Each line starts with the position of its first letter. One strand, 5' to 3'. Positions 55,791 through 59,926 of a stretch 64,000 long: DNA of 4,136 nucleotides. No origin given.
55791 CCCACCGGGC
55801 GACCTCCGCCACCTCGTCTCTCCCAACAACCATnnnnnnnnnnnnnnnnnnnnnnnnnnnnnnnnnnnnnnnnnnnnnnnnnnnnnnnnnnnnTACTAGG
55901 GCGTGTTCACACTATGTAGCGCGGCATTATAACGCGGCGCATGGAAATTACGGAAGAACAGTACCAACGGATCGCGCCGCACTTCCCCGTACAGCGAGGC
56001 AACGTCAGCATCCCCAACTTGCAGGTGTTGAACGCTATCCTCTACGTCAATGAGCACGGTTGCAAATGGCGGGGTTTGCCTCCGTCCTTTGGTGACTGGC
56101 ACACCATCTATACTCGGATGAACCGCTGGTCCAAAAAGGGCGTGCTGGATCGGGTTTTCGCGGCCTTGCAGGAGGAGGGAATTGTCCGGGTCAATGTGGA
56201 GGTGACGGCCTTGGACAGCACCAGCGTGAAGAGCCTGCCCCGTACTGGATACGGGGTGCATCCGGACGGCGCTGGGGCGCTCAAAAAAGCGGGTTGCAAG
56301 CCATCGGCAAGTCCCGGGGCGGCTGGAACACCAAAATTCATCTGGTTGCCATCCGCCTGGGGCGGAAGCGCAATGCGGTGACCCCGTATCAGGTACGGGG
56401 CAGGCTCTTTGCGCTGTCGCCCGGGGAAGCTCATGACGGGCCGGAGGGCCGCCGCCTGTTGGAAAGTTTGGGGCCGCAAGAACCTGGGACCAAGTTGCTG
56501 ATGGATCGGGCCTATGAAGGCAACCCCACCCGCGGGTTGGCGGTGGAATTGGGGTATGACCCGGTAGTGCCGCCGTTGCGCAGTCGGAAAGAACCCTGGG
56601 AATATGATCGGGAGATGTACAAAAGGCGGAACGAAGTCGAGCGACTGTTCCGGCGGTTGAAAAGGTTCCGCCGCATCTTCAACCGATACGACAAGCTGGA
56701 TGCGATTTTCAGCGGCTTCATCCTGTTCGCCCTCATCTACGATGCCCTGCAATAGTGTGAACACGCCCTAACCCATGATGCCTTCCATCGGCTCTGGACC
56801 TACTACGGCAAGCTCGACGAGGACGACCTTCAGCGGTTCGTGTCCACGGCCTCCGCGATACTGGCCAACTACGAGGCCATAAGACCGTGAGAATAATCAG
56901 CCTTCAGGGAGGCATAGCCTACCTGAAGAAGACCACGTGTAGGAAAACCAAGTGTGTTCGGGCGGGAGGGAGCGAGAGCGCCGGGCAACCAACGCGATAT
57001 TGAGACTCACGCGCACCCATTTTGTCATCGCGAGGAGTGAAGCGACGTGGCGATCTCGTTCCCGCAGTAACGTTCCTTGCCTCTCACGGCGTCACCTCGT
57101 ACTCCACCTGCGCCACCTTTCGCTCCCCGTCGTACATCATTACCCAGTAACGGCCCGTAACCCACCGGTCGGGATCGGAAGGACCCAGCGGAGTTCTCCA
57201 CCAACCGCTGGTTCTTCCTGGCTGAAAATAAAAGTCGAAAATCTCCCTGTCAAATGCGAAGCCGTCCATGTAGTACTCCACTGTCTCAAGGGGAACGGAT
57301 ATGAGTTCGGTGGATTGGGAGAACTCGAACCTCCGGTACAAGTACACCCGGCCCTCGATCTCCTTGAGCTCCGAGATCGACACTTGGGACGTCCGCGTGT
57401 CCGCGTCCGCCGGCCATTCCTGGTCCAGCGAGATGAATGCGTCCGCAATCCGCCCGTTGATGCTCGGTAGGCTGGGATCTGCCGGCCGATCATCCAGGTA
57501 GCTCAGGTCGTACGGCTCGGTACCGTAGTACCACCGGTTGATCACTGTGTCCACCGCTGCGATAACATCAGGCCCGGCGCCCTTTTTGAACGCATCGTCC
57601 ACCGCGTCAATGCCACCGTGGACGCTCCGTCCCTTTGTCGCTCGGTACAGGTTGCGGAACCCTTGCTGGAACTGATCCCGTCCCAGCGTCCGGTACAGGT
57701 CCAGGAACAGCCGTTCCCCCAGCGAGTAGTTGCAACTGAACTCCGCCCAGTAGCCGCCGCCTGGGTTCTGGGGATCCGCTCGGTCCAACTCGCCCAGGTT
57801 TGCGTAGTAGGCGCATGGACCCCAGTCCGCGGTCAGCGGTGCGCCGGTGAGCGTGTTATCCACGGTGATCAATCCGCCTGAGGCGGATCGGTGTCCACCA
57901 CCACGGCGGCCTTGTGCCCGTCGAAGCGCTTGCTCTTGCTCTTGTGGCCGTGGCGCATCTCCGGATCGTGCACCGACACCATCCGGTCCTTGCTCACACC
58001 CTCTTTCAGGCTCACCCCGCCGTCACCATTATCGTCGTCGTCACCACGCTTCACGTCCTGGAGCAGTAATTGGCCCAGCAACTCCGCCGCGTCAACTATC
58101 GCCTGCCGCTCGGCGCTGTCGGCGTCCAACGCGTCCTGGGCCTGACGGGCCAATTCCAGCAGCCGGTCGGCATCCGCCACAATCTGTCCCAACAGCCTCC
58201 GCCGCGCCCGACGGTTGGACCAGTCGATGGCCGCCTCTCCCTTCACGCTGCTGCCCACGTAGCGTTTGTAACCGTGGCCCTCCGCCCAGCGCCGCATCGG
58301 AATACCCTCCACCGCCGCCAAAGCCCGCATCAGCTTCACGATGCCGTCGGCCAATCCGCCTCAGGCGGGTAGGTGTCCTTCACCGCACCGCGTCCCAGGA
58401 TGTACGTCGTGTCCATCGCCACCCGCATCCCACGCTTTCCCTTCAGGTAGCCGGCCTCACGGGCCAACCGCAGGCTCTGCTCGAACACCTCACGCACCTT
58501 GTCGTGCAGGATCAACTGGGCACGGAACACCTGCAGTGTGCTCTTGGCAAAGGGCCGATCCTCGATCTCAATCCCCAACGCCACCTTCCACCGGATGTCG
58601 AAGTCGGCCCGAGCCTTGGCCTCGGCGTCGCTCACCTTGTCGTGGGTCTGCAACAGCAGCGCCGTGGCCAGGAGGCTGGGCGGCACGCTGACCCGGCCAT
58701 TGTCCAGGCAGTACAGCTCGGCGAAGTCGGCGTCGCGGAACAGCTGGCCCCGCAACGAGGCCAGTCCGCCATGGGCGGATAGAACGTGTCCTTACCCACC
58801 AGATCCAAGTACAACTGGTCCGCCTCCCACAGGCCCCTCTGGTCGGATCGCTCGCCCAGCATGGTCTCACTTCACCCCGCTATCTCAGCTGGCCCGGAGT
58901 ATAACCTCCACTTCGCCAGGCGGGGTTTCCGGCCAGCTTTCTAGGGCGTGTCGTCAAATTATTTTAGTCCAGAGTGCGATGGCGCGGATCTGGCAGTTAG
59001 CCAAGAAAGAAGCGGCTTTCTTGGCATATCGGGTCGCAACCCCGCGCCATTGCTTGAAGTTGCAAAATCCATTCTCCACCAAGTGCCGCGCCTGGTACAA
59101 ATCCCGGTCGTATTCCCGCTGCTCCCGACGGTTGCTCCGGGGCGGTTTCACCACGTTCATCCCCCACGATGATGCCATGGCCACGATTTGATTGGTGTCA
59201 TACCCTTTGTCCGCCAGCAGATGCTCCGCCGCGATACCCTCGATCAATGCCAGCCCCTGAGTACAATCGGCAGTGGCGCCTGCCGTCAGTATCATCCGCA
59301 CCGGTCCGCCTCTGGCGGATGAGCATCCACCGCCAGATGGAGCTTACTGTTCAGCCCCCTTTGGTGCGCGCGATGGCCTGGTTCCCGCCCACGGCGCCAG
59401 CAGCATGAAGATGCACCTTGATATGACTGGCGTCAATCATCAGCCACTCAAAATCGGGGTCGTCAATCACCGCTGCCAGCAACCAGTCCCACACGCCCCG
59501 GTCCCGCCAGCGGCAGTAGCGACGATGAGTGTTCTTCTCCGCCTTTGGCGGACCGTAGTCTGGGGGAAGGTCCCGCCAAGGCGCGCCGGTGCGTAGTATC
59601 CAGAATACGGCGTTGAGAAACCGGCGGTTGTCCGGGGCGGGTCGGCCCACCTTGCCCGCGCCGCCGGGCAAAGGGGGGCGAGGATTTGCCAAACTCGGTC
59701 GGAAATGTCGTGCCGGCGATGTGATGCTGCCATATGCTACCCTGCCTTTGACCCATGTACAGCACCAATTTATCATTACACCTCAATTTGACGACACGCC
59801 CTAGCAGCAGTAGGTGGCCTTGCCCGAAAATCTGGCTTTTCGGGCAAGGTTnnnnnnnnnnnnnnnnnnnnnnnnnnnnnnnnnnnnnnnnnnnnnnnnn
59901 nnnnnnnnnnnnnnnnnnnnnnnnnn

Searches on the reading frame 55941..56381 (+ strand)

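Call 80: search_protein_families(library=pfam, proteins=[window:55941-56381:+], max_evalue=0.001)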
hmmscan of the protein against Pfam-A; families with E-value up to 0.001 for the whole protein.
window:55941-56381:+ (146 aa): 1 family
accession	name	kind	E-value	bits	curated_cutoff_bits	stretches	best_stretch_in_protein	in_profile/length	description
PF13340.11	DUF4096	-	9.2e-23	80.7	34.3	1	3-73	1-76/76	Putative transposase of IS4/5 family (DUF4096)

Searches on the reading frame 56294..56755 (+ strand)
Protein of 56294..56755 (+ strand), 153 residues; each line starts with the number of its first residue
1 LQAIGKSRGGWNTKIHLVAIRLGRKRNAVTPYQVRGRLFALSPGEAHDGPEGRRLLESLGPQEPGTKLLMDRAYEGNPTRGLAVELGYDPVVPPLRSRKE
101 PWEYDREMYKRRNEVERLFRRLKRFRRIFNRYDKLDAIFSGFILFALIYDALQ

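Call 80: search_protein_families(library=pfam, proteins=[window:56294-56755:+], max_evalue=0.001)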
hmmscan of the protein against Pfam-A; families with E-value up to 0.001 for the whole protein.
window:56294-56755:+ (153 aa): 2 families
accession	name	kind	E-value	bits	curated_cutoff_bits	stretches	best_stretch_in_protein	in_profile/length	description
PF01609.27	DDE_Tnp_1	-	2.9e-13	50.5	23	1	39-149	52-198/200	Transposase DDE domain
PF13586.12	DDE_Tnp_1_2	-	1.5e-07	32.2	29.2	1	69-152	2-85/86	Transposase DDE domain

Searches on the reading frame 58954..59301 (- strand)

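Call 80: search_protein_families(library=pfam, proteins=[window:58954-59301:-], max_evalue=0.001)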
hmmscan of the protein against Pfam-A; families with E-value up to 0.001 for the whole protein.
window:58954-59301:- (115 aa): 4 families
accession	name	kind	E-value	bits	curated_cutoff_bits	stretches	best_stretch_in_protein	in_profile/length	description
PF01609.27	DDE_Tnp_1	-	1.7e-09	38.2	23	1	3-110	52-198/200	Transposase DDE domain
PF13359.12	DDE_Tnp_4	-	8.2e-07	29.2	24.8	1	25-103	75-149/158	DDE superfamily endonuclease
PF13586.12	DDE_Tnp_1_2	-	1.3e-06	29.2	29.2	1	29-108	2-81/86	Transposase DDE domain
PF13612.12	DDE_Tnp_1_3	-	0.00058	20.3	27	1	2-84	60-143/155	Transposase DDE domain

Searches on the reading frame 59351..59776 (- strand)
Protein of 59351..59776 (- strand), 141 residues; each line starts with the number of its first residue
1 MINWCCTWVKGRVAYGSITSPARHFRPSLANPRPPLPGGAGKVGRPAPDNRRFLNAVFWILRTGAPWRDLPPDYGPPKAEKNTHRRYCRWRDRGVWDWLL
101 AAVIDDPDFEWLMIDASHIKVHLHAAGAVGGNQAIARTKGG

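Call 80: search_protein_families(library=pfam, proteins=[window:59351-59776:-], max_evalue=0.001)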
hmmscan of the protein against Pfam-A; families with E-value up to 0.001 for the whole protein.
window:59351-59776:- (141 aa): 1 family
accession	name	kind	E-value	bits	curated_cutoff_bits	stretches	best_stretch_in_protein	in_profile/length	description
PF13340.11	DUF4096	-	1.3e-18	67.4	34.3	1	37-98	14-74/76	Putative transposase of IS4/5 family (DUF4096)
